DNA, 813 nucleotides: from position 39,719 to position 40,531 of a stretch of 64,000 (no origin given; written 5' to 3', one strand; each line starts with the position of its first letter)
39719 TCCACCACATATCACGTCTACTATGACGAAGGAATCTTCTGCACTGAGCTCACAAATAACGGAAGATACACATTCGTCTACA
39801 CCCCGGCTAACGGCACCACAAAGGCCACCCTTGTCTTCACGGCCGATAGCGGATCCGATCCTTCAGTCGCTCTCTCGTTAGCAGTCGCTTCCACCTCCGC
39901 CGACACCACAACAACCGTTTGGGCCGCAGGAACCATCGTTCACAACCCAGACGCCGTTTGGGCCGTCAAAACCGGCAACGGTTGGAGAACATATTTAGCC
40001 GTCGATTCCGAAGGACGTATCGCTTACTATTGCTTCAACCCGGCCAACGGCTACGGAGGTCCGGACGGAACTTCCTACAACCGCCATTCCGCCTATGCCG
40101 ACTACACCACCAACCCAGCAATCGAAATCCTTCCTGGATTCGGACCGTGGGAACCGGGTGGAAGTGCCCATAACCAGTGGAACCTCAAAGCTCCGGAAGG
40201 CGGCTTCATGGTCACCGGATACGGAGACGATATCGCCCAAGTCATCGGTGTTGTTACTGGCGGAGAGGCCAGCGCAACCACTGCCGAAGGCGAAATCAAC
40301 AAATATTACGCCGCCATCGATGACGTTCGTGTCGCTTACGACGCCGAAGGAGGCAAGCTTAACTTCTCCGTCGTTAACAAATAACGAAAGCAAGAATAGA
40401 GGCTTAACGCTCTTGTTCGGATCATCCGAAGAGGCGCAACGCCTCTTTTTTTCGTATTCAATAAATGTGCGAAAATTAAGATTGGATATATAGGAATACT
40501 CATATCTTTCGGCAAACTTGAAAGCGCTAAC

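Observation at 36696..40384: Unrecognised ~165-aa NGYGGP domain present four times in two adjacent lipoproteins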

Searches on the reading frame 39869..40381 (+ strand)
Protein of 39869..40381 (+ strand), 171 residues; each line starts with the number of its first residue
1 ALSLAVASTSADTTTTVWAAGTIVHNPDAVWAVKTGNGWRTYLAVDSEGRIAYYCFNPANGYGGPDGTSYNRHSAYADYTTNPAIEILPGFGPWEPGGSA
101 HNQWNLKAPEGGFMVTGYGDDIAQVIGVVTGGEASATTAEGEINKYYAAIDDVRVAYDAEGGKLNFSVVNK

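Call 7: find_homologous_proteins(query=window:39869-40381:+)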
Query window:39869-40381:+ (171 aa): 2 proteins with E <= 0.001 among 90 candidates.
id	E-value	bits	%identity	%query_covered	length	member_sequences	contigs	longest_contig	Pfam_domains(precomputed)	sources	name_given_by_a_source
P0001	2.0e-21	95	40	80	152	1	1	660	-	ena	-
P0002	3.4e-12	65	57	33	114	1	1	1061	-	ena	-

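Call 9: search_solved_structures(query=A1, max_evalue=10)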
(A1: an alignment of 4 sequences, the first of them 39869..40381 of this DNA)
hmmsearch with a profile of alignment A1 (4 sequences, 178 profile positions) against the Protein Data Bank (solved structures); distinct sequences matched with E-value up to 10: 4.
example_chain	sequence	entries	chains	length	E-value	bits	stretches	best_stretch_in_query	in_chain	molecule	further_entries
1nq6_A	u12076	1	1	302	0.49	13.3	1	35-80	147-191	Xys1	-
9q8p_A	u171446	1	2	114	0.57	13.1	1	25-89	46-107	Fungal Immunomodulatory Protein FIP-ach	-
9rp3_A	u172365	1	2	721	0.68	12.8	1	70-148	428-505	Gp316/JADA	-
2m9y_A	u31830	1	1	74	2.5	11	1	79-110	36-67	E3 ubiquitin-protein ligase ARIH1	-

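Call 18: predict_structure(alignment_id=A2)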
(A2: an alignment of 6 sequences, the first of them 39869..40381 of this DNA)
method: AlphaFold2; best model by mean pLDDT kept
length: 171 residues; sequences in the alignment: 6
mean_pLDDT: 69.1   pTM: 0.73
mean pLDDT of the five models: 69.1, 65.1, 59.2, 49.7, 48.0
residues with pLDDT >= 90: 14; 70-90: 84; 50-70: 38; < 50: 35
segments of 3 or more residues with pLDDT < 50: 27-37, 60-62, 67-75, 134-145
pLDDT, mean of each block of 10 residues (from residue 1): 84 83 61 43 86 69 48 51 77 65 77 83 73 49 55 88 86 53
secondary structure, 60 per line:
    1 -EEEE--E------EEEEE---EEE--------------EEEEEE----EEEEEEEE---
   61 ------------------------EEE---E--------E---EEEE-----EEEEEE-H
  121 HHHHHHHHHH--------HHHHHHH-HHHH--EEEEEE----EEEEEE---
elements in order: E2-5 E15-19 E23-25 E40-45 E50-57 E85-87 E104-107 E113-118 H120-130 H139-145 H147-150 E153-158 E163-168

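Call 19: search_protein_representatives(alignment_id=A2)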
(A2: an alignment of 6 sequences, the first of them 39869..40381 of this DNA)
Query: 6 sequences, 172 profile positions. Proteins with E-value up to 0.001 (for the whole library): 166; up to 1e-10: 124; up to 1e-30: 49. The best 150 are listed.
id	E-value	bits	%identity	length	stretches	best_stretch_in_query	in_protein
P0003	3.9e-171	580.0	-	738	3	2-168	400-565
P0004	9.0e-140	477.9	-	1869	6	5-168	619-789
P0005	1.9e-109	379.2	-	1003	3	6-169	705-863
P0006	4.0e-106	368.4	-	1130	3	5-171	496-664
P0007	2.7e-103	359.2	-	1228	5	4-168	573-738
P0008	1.7e-89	314.3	-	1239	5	5-168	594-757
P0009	1.0e-87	308.5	-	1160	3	5-157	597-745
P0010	5.1e-79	280.2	-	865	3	10-170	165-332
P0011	3.1e-77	274.4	-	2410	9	13-137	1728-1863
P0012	8.0e-76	269.8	-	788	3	3-168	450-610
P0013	1.4e-74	265.7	-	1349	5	5-168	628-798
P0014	4.6e-71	254.3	-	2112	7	38-168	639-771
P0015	1.7e-68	245.9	-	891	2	10-171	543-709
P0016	3.8e-68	244.7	-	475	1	2-172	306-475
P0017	1.5e-64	233.0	-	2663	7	8-131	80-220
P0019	2.7e-61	222.5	-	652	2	8-164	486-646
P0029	2.4e-48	180.3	-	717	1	5-171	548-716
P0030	2.4e-46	173.8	-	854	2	7-170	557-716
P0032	1.5e-44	167.9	-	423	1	5-167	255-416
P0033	1.0e-43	165.3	-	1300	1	11-161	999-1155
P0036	2.0e-40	154.5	-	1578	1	5-167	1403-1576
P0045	1.4e-35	138.7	-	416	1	7-149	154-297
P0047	4.5e-33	130.6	-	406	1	4-170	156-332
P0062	1.2e-25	106.5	-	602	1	6-160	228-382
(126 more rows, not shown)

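Call 24: search_solved_structures(query=A3, max_evalue=10)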
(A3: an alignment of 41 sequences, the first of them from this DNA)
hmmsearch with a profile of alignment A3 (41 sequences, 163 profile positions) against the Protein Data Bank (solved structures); distinct sequences matched with E-value up to 10: 19.
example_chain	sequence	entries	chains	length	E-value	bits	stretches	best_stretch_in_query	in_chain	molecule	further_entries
4x33_B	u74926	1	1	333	0.00042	23.2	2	28-58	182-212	Protein ATS1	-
4d4q_A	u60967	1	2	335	0.00044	23.2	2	28-58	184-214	PROTEIN ATS1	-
4d4o_A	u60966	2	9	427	0.0008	22.3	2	28-58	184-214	PROTEIN ATS1, DIPHTHAMIDE BIOSYNTHESIS PROTEIN 3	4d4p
6w3h_C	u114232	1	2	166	0.037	16.9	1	31-63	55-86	Transferrin receptor protein 1,Transferrin receptor protein 1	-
1cx8_A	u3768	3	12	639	0.11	15.4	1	29-63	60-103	TRANSFERRIN RECEPTOR PROTEIN | Transferrin receptor protein 1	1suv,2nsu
11qc_A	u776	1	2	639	0.12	15.3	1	29-63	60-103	Transferrin receptor protein 1, serum form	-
11rn_A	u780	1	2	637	0.12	15.3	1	29-63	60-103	Transferrin receptor protein 1, serum form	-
1de4_C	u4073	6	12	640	0.12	15.3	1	29-63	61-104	TRANSFERRIN RECEPTOR | Transferrin receptor protein 1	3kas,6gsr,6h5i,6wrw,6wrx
6wrv_A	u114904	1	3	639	0.12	15.3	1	29-63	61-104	Transferrin receptor protein 1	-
3s9l_A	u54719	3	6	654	0.12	15.3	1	29-63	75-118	Transferrin receptor protein 1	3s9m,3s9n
6d03_A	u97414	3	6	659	0.12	15.3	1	29-63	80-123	Transferrin receptor protein 1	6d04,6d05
6okd_A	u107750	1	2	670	0.12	15.2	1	29-63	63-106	Transferrin receptor protein 1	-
9gh7_A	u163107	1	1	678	0.13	15.2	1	29-63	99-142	Transferrin receptor protein 1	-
7zqs_B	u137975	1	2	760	0.14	15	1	29-63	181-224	Transferrin receptor protein 1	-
9v7t_E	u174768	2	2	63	0.34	13.8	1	23-67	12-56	PsaE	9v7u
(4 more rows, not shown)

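Call 25: find_homologous_proteins(query=A3)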
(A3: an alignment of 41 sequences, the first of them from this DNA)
Query A3 (41 sequences) (171 aa, profile of the alignment): 11 proteins with E <= 0.001 among 2080 candidates.
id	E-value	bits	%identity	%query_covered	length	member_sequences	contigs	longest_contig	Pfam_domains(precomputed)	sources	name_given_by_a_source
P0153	6.4e-90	317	39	84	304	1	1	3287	-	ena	-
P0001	2.6e-42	162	40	80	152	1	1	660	-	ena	-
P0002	9.7e-25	105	57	33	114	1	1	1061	-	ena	-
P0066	4.2e-23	100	32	51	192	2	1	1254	-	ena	-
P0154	5.0e-14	70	42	13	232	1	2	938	-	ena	-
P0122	3.1e-13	68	32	19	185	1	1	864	-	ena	-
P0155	6.2e-12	63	-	-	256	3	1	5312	-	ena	-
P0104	7.3e-12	63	35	47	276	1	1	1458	-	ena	-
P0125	7.9e-11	60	24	42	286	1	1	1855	-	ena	-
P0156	7.9e-11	60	26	60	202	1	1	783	-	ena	-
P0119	1.1e-10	59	28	49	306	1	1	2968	-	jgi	jgi:hypothetical protein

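Call 26: list_cluster_members(proteins=[P0003, P0016, P0005, P0006, P0012, P0019, P0032, P0029, P0004, P0010])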
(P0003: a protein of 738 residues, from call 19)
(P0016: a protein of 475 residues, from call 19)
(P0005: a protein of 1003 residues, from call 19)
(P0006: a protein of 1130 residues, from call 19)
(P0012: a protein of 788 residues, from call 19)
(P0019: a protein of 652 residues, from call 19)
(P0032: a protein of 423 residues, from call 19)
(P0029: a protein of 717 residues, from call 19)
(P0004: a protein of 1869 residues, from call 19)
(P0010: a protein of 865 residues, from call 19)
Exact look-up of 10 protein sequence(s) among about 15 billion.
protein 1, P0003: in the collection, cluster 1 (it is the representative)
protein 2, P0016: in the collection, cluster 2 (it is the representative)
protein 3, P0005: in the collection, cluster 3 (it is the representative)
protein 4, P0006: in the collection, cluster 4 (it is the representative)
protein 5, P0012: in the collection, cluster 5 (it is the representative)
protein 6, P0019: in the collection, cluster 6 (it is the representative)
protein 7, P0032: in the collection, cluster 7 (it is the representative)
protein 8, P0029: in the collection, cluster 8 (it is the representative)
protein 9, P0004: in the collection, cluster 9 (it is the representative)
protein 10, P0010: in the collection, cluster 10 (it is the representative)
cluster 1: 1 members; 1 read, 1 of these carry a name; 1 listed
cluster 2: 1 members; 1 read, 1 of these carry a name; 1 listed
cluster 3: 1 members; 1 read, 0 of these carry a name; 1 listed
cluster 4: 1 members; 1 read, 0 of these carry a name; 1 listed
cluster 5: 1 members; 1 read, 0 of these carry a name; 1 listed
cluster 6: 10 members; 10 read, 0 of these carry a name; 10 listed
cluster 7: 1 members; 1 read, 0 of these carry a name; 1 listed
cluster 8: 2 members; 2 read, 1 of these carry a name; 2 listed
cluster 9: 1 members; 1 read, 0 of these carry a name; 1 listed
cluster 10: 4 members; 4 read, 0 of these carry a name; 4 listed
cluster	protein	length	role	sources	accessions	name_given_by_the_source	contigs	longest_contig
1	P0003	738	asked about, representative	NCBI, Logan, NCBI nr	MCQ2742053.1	MAG: InlB B-repeat-containing protein [Bacilli bacterium] | InlB B-repeat-containing protein [Bacilli bacterium]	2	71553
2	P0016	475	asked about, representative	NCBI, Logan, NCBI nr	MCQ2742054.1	MAG: PT domain-containing protein [Bacilli bacterium] | PT domain-containing protein [Bacilli bacterium]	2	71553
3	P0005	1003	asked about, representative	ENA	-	-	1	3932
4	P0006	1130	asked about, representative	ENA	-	-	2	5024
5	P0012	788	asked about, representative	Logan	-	-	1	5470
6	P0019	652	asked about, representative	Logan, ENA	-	-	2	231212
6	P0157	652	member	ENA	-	-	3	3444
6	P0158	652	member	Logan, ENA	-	-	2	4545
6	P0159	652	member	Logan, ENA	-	-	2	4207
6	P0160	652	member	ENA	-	-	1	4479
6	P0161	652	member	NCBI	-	-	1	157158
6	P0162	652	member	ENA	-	-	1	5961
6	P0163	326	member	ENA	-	-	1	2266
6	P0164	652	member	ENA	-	-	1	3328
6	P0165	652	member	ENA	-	-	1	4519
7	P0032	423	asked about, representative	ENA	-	-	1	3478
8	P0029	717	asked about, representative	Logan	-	-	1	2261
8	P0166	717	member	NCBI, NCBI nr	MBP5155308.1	MAG: metallophosphoesterase [Clostridia bacterium] | metallophosphoesterase [Clostridia bacterium]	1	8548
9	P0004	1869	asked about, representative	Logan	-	-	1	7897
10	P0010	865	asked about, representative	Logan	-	-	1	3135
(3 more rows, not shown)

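Call 30: predict_structure(alignment_id=A3)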
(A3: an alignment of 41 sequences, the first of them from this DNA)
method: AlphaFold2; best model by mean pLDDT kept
length: 171 residues; sequences in the alignment: 41
mean_pLDDT: 95.8   pTM: 0.91
mean pLDDT of the five models: 95.8, 95.4, 94.9, 94.3, 94.2
residues with pLDDT >= 90: 158; 70-90: 12; 50-70: 1; < 50: 0
segments of 3 or more residues with pLDDT < 50: none
pLDDT, mean of each block of 10 residues (from residue 1): 97 97 94 86 98 97 94 98 98 94 98 97 96 96 97 98 96 59
secondary structure, 60 per line:
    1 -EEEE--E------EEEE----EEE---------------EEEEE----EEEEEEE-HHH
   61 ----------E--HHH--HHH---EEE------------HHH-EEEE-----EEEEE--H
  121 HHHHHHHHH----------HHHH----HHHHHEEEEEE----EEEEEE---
elements in order: E2-5 E15-18 E23-25 E41-45 E50-56 E85-87 E104-107 E113-117 H120-129 H140-143 H148-152 E153-158 E163-168

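Call 32: search_protein_families(library=pfam, alignment_id=A4, max_evalue=0.0001)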
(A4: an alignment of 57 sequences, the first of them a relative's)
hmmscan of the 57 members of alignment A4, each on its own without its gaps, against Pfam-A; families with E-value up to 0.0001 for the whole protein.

A. member 1, P0003 (738 aa): 1 family
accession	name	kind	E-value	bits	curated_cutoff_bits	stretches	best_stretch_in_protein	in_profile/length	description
PF09479.16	Flg_new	-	3.4e-19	69.2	27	1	47-109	1-65/65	Listeria-Bacteroides repeat domain (List_Bact_rpt)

B. families by the number of members that match (of 57 scanned): 14 families
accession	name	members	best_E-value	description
PF09479.16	Flg_new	15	1.9e-38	Listeria-Bacteroides repeat domain (List_Bact_rpt)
PF00149.33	Metallophos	6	2.8e-14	Calcineurin-like phosphoesterase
PF18998.6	Flg_new_2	5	5.1e-08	Divergent InlB B-repeat domain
PF01391.23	Collagen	4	1.6e-13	Collagen triple helix repeat (20 copies)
PF12850.12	Metallophos_2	3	1.5e-05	Calcineurin-like phosphoesterase superfamily domain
PF13306.12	LRR_5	1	2.1e-94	BspA type Leucine rich repeat region (6 copies)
PF20578.4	aBig_2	1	2.9e-36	Atrophied bacterial Ig domain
PF13855.12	LRR_8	1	3e-18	Leucine rich repeat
PF00404.24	Dockerin_1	1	9e-15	Dockerin type I domain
PF12799.13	LRR_4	1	1e-08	Leucine Rich repeats (2 copies)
PF00702.32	Hydrolase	1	3.1e-07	haloacid dehalogenase-like hydrolase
PF01336.31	tRNA_anti-codon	1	3.8e-05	OB-fold nucleic acid binding domain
PF04886.17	PT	1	3.9e-05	PT disordered repeat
PF01388.27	ARID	1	6.1e-05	ARID/BRIGHT DNA binding domain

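Call 33: fold_search(model_id=the predicted structure, library=pdb)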
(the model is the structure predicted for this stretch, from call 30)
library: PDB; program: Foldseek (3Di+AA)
matches with E <= 10: 101; with E <= 0.001: 0
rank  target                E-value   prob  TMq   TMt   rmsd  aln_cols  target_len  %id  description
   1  6ozd_B                1.9e+00  0.02  0.19  0.07  17.9       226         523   10  Crystal structure of Putative exported protein (BPSS2145) from Burkholderia pseudomallei K96243 (released 2019-06-12)
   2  6ozd_A                2.1e+00  0.11  0.24  0.08   6.8       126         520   10  Crystal structure of Putative exported protein (BPSS2145) from Burkholderia pseudomallei K96243 (released 2019-06-12)
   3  3ge9                  2.4e+00  0.02  0.12  0.10  12.3        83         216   12  A Structurally Atypical ThyX from Corynebacterium glutamicum NCHU 87078 Is Not Required for Thymidylate Biosynthesis (released 2010-03-02)
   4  5tol                  3.1e+00  0.01  0.15  0.08  14.6       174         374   10  CRYSTAL STRUCTURE OF BETA-SITE APP-CLEAVING ENZYME 1 COMPLEXED WITH N-(3-((4AS,7AS)-2-AMINO-4,4A,5,6-TETRAHYDRO-7AH-FURO (released 2016-11-23)
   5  1wkr_A                3.7e+00  0.01  0.17  0.11  16.2       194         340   12  Crystal structure of aspartic proteinase from Irpex lacteus (released 2004-09-07)
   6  8iao_C                4.2e+00  0.04  0.10  0.09   2.8        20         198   25  Respiratory complex CI:CIII2, type I, Wild type mouse under thermoneutral temperature (released 2024-09-18)
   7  6g20_A                4.2e+00  0.02  0.20  0.08  13.3       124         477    9  Crystal structure of a fluorescence optimized bathy phytochrome PAiRFP2 derived from wild-type Agp2 in its functional  (released 2018-11-28)
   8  7ah9_5K               4.2e+00  0.01  0.13  0.06  14.1        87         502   13  Substrate-engaged type 3 secretion system needle complex from Salmonella enterica typhimurium - SpaR state 1 (released 2021-03-17)
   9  5gup_D                4.2e+00  0.01  0.12  0.10  17.2       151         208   13  Cryo-EM structure of mammalian respiratory supercomplex I1III2IV1 (released 2017-03-29)
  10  5irg_B                4.5e+00  0.01  0.11  0.07  14.3        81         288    7  Reverse transcriptase domain of group II intron maturase from Roseburia intestinalis in P212121 space group (released 2016-05-04)
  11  5irf_D                4.5e+00  0.01  0.12  0.07  14.4        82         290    8  Reverse transcriptase domain of group II intron maturase from Roseburia intestinalis in P1 space group (released 2016-05-04)
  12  7zgr_A                4.5e+00  0.01  0.15  0.04  13.3       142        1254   10  Polymerase module of yeast CPF in complex with Mpe1, the yPIM of Cft2 and the pre-cleaved CYC1 RNA (released 2022-05-25)
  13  8ori_A                4.5e+00  0.01  0.10  0.06  12.7        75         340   15  Crystal structure of Rhizobium etli L-asparaginase ReAIV (orthorhombic) (released 2023-08-09)
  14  8as8_C                4.8e+00  0.08  0.11  0.10   1.4        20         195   25  E. coli Wadjet JetABC monomer (released 2022-12-14)
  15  1ibq_A                4.8e+00  0.06  0.11  0.06   3.9        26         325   23  ASPERGILLOPEPSIN FROM ASPERGILLUS PHOENICIS (released 2001-07-04)
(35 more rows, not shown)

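Call 37: search_protein_families(library=pfam, alignment_id=A3, max_evalue=10)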
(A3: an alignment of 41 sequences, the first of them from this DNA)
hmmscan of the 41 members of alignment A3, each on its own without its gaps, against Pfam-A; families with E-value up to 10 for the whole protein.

A. member 1, seq(171 aa): 0 families

B. families by the number of members that match (of 41 scanned): 11 families
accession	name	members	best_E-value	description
PF02743.24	dCache_1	1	0.0044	Cache domain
PF05576.17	Peptidase_S37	1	0.0098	PS-10 peptidase S37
PF14600.11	CBM_5_12_2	1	0.012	Cellulose-binding domain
PF22032.1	Hen1_N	1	0.1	Hen1 N-terminal domain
PF13860.13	FlgD_ig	1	0.12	FlgD Ig-like domain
PF10049.14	DUF2283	1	0.13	Protein of unknown function (DUF2283)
PF08534.16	Redoxin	1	0.18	Redoxin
PF05274.16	Baculo_E25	1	0.19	Occlusion-derived virus envelope protein E25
PF08777.17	RRM_3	1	0.21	RNA binding motif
PF22777.1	VKGC_lumenal_dom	1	0.24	Vitamin K-dependent gamma-carboxylase, lumenal domain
PF18700.6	Castor1_N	1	0.26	Cytosolic arginine sensor for mTORC1 subunit 1 N-terminal domain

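Call 40: fold_search(model_id=the predicted structure, library=viral)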
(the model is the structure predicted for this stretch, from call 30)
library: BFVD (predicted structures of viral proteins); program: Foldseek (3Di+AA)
matches with E <= 10: 187; with E <= 0.001: 0
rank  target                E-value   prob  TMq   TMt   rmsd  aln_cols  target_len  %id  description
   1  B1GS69                1.3e+00  0.02  0.13  0.14  12.5       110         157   13  Hypothetical phage protein [Salmonella phage Vi II-E1]
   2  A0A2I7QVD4            1.8e+00  0.06  0.16  0.11  10.1        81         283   14  (no name in the UniProt tables at hand)
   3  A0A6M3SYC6            1.8e+00  0.02  0.15  0.05  10.8       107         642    8  Minor tail protein [Streptomyces phage Issmi]
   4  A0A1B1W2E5            2.0e+00  0.05  0.13  0.19  11.4        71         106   15  Winged helix-turn-helix domain-containing protein [Salmonella phage IME207]
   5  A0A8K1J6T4            2.0e+00  0.02  0.12  0.03  13.7        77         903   12  (no name in the UniProt tables at hand)
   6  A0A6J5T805            2.1e+00  0.04  0.14  0.13  11.5        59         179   17  Chromosomal replication initiator, DnaA C-terminal [uncultured Caudovirales phage]
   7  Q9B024                2.3e+00  0.05  0.16  0.12   6.5        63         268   16  Probable terminase (Fragment) [Phage GMSE-1]
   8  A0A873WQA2            2.3e+00  0.02  0.15  0.05  10.8       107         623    6  Minor tail protein [Streptomyces phage Sentinel]
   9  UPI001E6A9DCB         2.6e+00  0.06  0.15  0.37   9.0        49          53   18  (no name look-up for this kind of identifier)
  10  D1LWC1                2.7e+00  0.02  0.19  0.15  14.5       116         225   17  Uncharacterized protein [Prochlorococcus phage P-SSM2]
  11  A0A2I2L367            2.9e+00  0.08  0.15  0.12   6.5        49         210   14  F-box domain-containing protein [Orpheovirus IHUMI-LCC2]
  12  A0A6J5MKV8            2.9e+00  0.04  0.13  0.13  10.8        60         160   15  Uncharacterized protein [uncultured Caudovirales phage]
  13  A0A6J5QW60            3.1e+00  0.11  0.12  0.16   1.6        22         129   23  Uncharacterized protein [uncultured Caudovirales phage]
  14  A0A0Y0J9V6            3.1e+00  0.01  0.14  0.05  14.9       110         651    7  Metalloprotease-like protein [Glossina hytrovirus (isolate Glossina pallidipes/Ethiopia/Seibersdorf/-)]
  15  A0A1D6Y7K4            3.1e+00  0.01  0.12  0.08  17.0       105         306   14  (no name in the UniProt tables at hand)
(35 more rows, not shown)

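Call 42: find_related_loci(query=A5, collection=genome_contigs, flank=10000)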
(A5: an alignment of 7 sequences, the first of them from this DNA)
Query A5 (171 aa) in genome_contigs; peptide patterns used: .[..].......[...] (x = any residue, [..] = any of these).
31 stretches matched a pattern; 6 encode a relative of the query (tblastn E <= 1e-3); 6 distinct loci.
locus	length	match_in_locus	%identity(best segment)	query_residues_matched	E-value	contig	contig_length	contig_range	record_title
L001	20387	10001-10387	46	3-130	3e-35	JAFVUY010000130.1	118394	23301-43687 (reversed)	MAG: Bacilli bacterium isolate RGIG5418 Sheep_Colon-4__c459082, whole genome shotgun sequence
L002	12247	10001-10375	43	1-125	2e-28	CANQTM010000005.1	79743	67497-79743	MAG: uncultured Bacilli bacterium isolate Lapin-008__bin34 genome assembly, contig: Lapin-008__NODE_375_length_79743_cov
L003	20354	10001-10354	42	39-158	3e-26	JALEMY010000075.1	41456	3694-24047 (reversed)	MAG: Erysipelotrichaceae bacterium isolate SUG151 k141_7681958, whole genome shotgun sequence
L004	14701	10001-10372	39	37-160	1e-25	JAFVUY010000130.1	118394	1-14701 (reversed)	MAG: Bacilli bacterium isolate RGIG5418 Sheep_Colon-4__c459082, whole genome shotgun sequence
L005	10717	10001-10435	35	6-140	4e-20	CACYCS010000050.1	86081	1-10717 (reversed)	MAG: uncultured Erysipelotrichaceae bacterium isolate RUG11821 genome assembly, contig: RUG11821_asm_50, whole genome sh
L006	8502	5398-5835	36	12-163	2e-18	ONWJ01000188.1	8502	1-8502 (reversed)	uncultured Erysipelotrichaceae bacterium isolate RUG696 genome assembly, contig: k87_33922357, whole genome shotgun sequ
